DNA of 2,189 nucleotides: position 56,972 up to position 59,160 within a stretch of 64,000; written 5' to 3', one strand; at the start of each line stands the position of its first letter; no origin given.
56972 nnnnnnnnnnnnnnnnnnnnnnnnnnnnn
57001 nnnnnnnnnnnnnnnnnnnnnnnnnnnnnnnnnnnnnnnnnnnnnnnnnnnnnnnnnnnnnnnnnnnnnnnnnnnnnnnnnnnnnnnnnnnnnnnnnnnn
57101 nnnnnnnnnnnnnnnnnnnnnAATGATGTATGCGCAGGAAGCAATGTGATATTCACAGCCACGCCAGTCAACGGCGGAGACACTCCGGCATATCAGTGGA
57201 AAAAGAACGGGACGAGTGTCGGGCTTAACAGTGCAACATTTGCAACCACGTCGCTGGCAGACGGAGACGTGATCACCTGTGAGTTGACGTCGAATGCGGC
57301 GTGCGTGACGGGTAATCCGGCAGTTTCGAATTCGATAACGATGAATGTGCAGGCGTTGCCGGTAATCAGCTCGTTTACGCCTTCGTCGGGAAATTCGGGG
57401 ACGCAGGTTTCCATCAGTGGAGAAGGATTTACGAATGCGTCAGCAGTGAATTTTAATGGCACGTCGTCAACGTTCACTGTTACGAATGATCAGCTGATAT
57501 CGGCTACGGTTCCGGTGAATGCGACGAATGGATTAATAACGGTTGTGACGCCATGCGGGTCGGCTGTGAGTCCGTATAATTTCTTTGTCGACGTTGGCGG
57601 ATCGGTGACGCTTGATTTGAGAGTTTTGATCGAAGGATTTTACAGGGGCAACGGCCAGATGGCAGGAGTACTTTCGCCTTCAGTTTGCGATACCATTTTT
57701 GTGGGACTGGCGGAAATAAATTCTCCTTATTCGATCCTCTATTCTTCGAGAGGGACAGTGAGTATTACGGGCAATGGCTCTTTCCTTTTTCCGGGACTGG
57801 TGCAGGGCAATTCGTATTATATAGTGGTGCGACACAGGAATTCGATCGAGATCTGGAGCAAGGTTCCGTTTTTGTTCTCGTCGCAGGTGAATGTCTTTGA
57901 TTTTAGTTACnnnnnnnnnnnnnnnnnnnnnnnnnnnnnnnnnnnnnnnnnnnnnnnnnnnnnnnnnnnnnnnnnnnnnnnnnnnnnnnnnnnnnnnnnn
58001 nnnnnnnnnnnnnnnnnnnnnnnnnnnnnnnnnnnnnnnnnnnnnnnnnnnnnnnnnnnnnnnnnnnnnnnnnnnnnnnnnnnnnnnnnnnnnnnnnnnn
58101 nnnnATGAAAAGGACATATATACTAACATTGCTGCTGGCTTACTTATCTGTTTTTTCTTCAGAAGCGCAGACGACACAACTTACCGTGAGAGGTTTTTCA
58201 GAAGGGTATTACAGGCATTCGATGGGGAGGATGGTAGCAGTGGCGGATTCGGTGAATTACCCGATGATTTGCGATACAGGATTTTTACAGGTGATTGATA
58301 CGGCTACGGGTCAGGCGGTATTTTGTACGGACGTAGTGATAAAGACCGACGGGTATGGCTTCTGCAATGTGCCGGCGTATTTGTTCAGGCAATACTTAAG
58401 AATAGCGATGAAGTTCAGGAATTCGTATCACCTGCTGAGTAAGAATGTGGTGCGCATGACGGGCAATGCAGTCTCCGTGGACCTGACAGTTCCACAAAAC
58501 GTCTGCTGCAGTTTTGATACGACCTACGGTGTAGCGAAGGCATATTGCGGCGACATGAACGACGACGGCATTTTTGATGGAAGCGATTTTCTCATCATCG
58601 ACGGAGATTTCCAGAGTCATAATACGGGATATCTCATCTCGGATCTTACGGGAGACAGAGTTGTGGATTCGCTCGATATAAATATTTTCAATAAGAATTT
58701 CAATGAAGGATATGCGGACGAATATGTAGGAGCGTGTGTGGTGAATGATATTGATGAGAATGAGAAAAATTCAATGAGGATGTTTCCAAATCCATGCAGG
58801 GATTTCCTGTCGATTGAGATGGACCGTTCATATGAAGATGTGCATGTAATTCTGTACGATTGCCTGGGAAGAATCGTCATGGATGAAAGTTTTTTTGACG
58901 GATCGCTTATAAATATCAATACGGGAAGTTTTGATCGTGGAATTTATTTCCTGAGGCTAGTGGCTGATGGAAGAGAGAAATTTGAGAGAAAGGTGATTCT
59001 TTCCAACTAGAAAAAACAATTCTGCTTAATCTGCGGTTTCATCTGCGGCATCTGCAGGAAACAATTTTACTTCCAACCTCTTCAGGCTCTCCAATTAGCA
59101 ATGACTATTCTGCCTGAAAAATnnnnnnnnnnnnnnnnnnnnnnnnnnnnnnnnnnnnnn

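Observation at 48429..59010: Three-gene locus built around a shared beta-sandwich/dockerin-like module: possible CTD-less cargo plus T9SS adaptor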

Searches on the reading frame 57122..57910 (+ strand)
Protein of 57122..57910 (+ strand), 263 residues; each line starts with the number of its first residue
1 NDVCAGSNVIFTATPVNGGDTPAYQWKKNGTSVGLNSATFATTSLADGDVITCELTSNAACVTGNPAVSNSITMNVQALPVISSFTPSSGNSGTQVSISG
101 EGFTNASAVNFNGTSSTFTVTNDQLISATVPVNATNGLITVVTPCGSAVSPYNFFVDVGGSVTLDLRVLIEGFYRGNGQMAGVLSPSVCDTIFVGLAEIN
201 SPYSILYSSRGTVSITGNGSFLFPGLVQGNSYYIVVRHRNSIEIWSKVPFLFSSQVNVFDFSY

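Call 54: find_homologous_proteins(query=window:57122-57910:+, max_evalue=0.001)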
Query window:57122-57910:+ (263 aa): 88 proteins with E <= 0.001 among 1587 candidates.
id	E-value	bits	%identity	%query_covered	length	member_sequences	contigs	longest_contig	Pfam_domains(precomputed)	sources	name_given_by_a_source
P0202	8.5e-105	368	57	37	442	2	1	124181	PF13895.13,PF13927.13,PF19081.7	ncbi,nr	ncbi:MAG: hypothetical protein IPF63_07265, partial [Bacteroidetes bacterium]|nr:hypothetical protei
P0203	1.2e-97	344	59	31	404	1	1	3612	PF00801.27,PF13927.13,PF19081.7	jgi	-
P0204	2.0e-82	294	47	100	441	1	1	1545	PF13927.13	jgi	jgi:hypothetical protein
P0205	1.0e-79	286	54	37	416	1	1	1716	PF07679.23,PF13895.13,PF16820.12,PF00801.27,PF13927.13,PF18911.7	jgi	jgi:hypothetical protein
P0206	2.3e-77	278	52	32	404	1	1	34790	PF16820.12,PF13927.13,PF06832.19,PF19081.7,PF18911.7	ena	-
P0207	1.3e-73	266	51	46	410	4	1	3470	PF16820.12,PF13927.13,PF19081.7,PF18911.7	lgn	-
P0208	4.8e-73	264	63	27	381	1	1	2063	PF07679.23,PF13895.13,PF13927.13,PF19081.7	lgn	-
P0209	1.3e-70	256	53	98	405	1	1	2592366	PF01833.31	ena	-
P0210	6.4e-68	247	65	29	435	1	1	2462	PF00801.27,PF13927.13,PF18962.8,PF06832.19,PF18911.7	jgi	jgi:hypothetical protein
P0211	5.1e-67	244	54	33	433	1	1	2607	PF00801.27,PF13927.13,PF18911.7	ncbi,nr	ncbi:MAG: PKD domain-containing protein, partial [Bacteroidetes bacterium]|nr:PKD domain-containing 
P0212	2.9e-66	242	39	99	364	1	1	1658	-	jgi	jgi:hypothetical protein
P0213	5.5e-66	241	53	32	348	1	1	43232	PF13895.13,PF00801.27,PF25549.1,PF13927.13,PF17957.8,PF00047.32,PF10633.16,PF19081.7,PF05522.17,PF18911.7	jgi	jgi:predicted deacylase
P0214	7.6e-62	227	46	99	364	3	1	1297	PF00404.25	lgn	-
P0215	3.8e-60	222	63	27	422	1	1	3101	PF13927.13,PF19081.7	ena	-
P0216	7.8e-58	214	41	99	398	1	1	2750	PF13927.13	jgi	jgi:hypothetical protein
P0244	1.6e-33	134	36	95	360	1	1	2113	-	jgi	jgi:hypothetical protein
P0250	2.1e-29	121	40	40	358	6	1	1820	-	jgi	jgi:hypothetical protein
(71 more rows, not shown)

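Call 75: find_encoding_contigs(protein=P0216, flank=5000, max_places=3)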
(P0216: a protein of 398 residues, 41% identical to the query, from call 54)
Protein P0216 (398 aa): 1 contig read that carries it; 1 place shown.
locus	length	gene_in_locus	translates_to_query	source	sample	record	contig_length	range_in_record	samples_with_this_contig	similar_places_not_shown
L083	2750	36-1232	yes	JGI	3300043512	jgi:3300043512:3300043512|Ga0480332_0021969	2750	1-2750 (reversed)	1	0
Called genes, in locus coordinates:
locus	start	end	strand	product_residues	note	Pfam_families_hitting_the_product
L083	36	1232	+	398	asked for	PF13927:Ig_3 (faint)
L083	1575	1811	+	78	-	PF00550:PP-binding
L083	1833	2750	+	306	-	?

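Call 76: find_encoding_contigs(protein=P0244, flank=5000, max_places=3)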
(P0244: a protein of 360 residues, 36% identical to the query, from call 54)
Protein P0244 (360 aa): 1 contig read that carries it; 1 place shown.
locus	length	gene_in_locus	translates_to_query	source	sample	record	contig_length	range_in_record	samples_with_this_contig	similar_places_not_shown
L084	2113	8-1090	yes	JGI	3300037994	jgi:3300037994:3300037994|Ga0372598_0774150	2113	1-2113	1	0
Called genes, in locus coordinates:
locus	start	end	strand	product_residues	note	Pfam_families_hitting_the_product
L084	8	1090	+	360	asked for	-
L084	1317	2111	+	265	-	?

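Call 77: find_encoding_contigs(protein=P0250, flank=5000, max_places=3)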
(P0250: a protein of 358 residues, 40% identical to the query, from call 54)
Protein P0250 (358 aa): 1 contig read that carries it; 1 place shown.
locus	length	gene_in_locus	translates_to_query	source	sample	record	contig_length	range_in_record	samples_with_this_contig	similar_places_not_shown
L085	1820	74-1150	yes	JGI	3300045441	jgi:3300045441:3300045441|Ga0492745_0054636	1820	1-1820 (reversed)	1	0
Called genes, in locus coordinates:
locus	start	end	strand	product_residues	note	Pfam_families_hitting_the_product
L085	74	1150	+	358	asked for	-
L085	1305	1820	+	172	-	?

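Call 86: search_protein_families(library=pfam, proteins=[L084:1317-2111:+], max_evalue=0.01)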
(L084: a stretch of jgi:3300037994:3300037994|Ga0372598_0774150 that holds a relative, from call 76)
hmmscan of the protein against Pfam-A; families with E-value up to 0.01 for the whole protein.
L084:1317-2111:+ (265 aa): 0 families

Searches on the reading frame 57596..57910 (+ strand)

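Call 9: search_protein_families(library=pfam, proteins=[window:57596-57910:+], max_evalue=10)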
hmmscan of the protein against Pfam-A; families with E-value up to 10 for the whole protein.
seq(105 aa): 1 family
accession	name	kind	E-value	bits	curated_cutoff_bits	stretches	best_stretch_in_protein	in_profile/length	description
PF00041.27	fn3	-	0.11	13.1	25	1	45-84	32-72/84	Fibronectin type III domain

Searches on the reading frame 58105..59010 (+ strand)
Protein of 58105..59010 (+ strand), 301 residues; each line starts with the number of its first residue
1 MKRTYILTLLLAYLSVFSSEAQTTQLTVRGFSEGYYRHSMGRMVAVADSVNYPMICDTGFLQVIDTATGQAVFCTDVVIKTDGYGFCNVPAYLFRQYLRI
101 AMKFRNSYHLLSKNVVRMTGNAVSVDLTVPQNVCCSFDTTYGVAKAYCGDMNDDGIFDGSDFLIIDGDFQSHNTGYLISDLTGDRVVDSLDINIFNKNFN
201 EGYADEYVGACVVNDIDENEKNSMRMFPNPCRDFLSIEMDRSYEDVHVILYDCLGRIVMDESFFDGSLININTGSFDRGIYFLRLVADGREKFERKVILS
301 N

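Call 6: search_protein_families(library=pfam, proteins=[window:58105-59007:+], max_evalue=0.01)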
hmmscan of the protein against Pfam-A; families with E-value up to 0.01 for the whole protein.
window:58105-59007:+ (301 aa): 1 family
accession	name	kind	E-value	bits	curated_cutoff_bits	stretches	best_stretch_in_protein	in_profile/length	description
PF18962.6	Por_Secre_tail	-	1.8e-11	44.6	27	1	226-298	1-74/75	Secretion system C-terminal sorting domain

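Call 7: search_protein_families(library=ncbifam, proteins=[window:58105-59007:+], max_evalue=0.01)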
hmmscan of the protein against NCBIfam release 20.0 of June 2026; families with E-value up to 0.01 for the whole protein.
window:58105-59007:+ (301 aa): 3 families
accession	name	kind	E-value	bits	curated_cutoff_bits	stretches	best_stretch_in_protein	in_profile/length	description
NF050177.1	TapA_OM_Porphy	equivalog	5.1e-09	35.4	500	1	206-298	454-542/544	TapA/TapC family T9SS-dependent outer membrane protein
NF038113.1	T9SSA_dep_M36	equivalog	2.2e-08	32.7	885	1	210-299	779-868/869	T9SS-dependent M36 family metallopeptidase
TIGR04183.1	Por_Secre_tail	domain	5.3e-07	29.5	23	1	227-298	2-70/72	T9SS type A sorting domain-containing protein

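Call 19: find_encoding_contigs(protein=window:58105-59010:+, flank=10000, max_places=6)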
Protein window:58105-59010:+ (301 aa): 3 contigs read that carry it; 3 places shown.
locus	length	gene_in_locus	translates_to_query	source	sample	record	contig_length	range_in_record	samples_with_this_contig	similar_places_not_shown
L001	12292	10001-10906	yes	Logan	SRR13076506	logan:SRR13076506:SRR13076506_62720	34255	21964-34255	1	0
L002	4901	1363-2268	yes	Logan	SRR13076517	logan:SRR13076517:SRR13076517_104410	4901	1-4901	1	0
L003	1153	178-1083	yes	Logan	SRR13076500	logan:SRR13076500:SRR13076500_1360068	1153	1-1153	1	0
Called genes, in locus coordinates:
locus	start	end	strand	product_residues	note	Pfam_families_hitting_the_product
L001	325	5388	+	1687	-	PF13927:Ig_3 (faint), PF19408:PKD_6, PF01483:P_proprotein (faint), PF19408:PKD_6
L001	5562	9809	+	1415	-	PF13583:Reprolysin_4, PF13688:Reprolysin_5, PF13574:Reprolysin_2, PF13582:Reprolysin_3, PF19408:PKD_6, PF01483:P_proprotein (faint)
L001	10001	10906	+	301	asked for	PF18962:Por_Secre_tail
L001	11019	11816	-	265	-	-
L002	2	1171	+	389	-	?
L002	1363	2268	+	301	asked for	PF18962:Por_Secre_tail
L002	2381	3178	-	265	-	-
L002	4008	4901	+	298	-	?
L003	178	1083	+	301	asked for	PF18962:Por_Secre_tail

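Call 51: find_homologous_proteins(query=window:58105-59007:+, max_evalue=0.001)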
Query window:58105-59007:+ (301 aa): 7 proteins with E <= 0.001 among 527 candidates.
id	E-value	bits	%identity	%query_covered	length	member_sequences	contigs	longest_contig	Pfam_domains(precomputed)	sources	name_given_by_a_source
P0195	4.9e-200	681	100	100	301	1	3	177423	PF18962.8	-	-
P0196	3.3e-129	449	64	99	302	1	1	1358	PF18962.8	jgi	-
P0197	1.6e-101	358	53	98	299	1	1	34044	PF18962.8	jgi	jgi:hypothetical protein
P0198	4.5e-101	356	57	92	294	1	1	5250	PF18962.8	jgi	jgi:hypothetical protein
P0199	3.6e-95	337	54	97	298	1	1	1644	PF00404.25,PF18962.8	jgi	jgi:hypothetical protein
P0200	2.4e-83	298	47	92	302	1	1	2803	PF18962.8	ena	-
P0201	2.3e-53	200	41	88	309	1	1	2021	PF18962.8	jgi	jgi:hypothetical protein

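Call 52: find_encoding_contigs(protein=P0197, flank=10000, max_places=3)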
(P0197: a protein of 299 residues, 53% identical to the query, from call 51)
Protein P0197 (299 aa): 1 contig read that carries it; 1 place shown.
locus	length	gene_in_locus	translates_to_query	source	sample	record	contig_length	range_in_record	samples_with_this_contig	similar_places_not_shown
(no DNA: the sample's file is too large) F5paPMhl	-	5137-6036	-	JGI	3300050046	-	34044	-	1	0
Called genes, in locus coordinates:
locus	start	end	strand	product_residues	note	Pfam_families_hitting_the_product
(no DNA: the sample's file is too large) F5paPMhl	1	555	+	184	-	?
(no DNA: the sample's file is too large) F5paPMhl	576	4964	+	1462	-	PF13574:Reprolysin_2, PF13582:Reprolysin_3, PF13583:Reprolysin_4, PF13688:Reprolysin_5, PF19408:PKD_6, PF01483:P_proprotein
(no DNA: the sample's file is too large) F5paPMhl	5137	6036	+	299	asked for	PF18962:Por_Secre_tail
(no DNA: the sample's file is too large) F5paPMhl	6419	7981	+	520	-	-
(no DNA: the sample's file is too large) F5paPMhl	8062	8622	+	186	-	-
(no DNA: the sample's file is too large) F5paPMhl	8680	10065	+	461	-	PF00132:Hexapep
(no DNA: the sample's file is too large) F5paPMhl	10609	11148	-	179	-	-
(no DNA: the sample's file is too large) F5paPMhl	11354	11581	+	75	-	-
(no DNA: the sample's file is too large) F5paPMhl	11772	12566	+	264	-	PF11185:DUF2971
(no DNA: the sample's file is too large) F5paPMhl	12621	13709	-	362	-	-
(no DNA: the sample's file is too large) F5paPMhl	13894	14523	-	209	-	-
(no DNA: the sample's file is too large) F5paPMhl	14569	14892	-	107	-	PF18742:DpnII-MboI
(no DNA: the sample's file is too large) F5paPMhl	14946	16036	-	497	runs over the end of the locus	PF06508:QueC (weak)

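Call 53: find_encoding_contigs(protein=P0198, flank=10000, max_places=3)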
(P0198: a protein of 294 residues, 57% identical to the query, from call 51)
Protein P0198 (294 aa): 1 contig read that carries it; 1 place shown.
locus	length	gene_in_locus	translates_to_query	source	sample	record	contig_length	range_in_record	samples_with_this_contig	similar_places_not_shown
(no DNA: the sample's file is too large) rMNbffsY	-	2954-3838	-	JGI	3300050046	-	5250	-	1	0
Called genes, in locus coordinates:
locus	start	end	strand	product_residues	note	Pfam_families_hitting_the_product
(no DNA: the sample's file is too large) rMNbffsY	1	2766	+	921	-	?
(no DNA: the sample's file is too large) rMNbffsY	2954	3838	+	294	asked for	PF18962:Por_Secre_tail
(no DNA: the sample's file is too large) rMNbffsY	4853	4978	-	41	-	-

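Call 70: predict_structure(alignment_id=A4)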
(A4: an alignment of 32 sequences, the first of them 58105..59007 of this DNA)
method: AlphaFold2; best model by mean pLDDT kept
length: 301 residues; sequences in the alignment: 32
mean_pLDDT: 84.3   pTM: 0.65
mean pLDDT of the five models: 84.3, 84.1, 73.6, 72.5, 72.5
residues with pLDDT >= 90: 151; 70-90: 110; 50-70: 23; < 50: 17
segments of 3 or more residues with pLDDT < 50: 217-232
pLDDT, mean of each block of 10 residues (from residue 1): 87 70 89 96 91 90 90 91 95 93 92 94 96 91 94 86 92 90 93 92 72 48 39 71 87 87 85 79 85 67 47
secondary structure, 60 per line:
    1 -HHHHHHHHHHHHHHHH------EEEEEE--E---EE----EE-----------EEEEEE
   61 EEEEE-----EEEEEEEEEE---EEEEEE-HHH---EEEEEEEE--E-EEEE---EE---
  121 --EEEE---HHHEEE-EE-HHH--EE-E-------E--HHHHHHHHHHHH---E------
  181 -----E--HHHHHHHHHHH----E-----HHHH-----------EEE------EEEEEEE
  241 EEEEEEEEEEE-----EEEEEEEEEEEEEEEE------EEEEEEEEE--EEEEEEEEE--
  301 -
elements in order: H2-17 E24-29 E55-65 E71-80 E84-89 E97-104 E109-112 E123-126 E133-135 H159-170 H189-199 H210-213 E225-227 E234-251 E257-272 E279-287 E290-298

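Call 73: fold_search(model_id=the predicted structure, library=pdb)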
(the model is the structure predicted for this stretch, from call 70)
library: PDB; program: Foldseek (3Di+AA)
matches with E <= 10: 1755; with E <= 0.001: 10
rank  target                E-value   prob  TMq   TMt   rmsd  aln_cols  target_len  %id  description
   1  8qox_B                2.7e-05  0.99  0.22  0.16  18.7       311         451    8  Two-component assembly of SlaA and SlaB S-layer proteins of Sulfolobus acidocaldarius (released 2024-02-21)
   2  2b59_B                3.6e-05  1.00  0.36  0.62   5.1       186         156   14  The type II cohesin dockerin complex (released 2005-10-11)
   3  7ptp_A                5.1e-05  0.99  0.21  0.09  20.3       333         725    9  In-situ structure of pentameric S-layer protein (released 2021-12-15)
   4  7c7u_B                1.3e-04  0.92  0.20  0.12  22.7       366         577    7  Biofilm associated protein - BSP domain (released 2021-05-12)
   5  3sd2                  2.8e-04  1.00  0.21  0.67   1.7        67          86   15  Crystal structure of a putative member of duf3244 protein family (BT_3571) from Bacteroides thetaiotaomicron vpi-5482 at (released 2011-06-29)
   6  8glk_D                4.5e-04  1.00  0.22  0.78   2.4        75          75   19  The Type 9 Secretion System dGldL peak II, NucA substrate bound complex (released 2024-01-31)
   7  6yoa_B                6.3e-04  1.00  0.22  0.42   6.0       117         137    8  Lig v 1 structure and the inflammatory response to the Ole e 1 protein family (released 2020-05-13)
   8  10ps                  6.7e-04  0.92  0.19  0.12  21.1       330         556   12  Crystal structure of SdrD A2-A3-B1-B2 domains from Staphylococcus aureus JH1 (released 2026-02-11)
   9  7jrm                  6.7e-04  0.75  0.20  0.14  35.4       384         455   10  The structure of CBM51-2 and INT domains from Clostridium perfringens ZmpB (released 2021-02-03)
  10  4g5a_A                8.4e-04  1.00  0.23  0.66   1.9        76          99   14  Crystal structure of a putative member of duf 3244 protein family (BT_1867) from Bacteroides thetaiotaomicron VPI-5482 (released 2012-09-19)
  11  7jrl                  1.4e-03  0.66  0.20  0.14  34.5       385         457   10  The structure of CBM51-2 in complex with GlcNAc and INT domains from Clostridium perfringens ZmpB (released 2021-02-03)
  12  3d33_A                1.8e-03  1.00  0.22  0.66   1.6        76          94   14  Crystal structure of a duf3244 family protein with an immunoglobulin-like beta-sandwich fold (bvu_0276) from bacteroid (released 2008-05-27)
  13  8qb1_A                1.8e-03  1.00  0.23  0.71   2.7        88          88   15  C-terminal domain of mirolase from Tannerella forsythia (released 2024-02-28)
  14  2y23                  2.0e-03  0.96  0.24  0.24  19.3       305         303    8  CRYSTAL STRUCTURE OF THE MYOMESIN DOMAINS MY9-MY11 (released 2011-12-21)
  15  3d33_B                2.6e-03  1.00  0.20  0.62   1.5        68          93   15  Crystal structure of a duf3244 family protein with an immunoglobulin-like beta-sandwich fold (bvu_0276) from bacteroid (released 2008-05-27)
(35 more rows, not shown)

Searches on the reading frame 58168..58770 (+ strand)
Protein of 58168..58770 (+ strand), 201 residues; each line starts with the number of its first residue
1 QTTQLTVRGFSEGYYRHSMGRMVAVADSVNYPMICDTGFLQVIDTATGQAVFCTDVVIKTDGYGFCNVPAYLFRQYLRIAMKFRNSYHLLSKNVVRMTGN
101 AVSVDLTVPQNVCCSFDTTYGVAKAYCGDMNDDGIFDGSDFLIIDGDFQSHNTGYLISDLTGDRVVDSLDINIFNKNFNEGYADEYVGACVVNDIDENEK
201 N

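Call 9: search_protein_families(library=pfam, proteins=[window:58168-58770:+], max_evalue=10)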
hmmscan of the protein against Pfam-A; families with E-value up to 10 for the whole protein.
seq(201 aa): 2 families
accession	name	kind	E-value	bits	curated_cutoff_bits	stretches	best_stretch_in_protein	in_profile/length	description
PF00404.24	Dockerin_1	-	0.045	14.4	22.9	2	128-178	2-56/57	Dockerin type I domain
PF00187.25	Chitin_bind_1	-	0.084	13.6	27.8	1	109-129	12-32/38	Chitin recognition protein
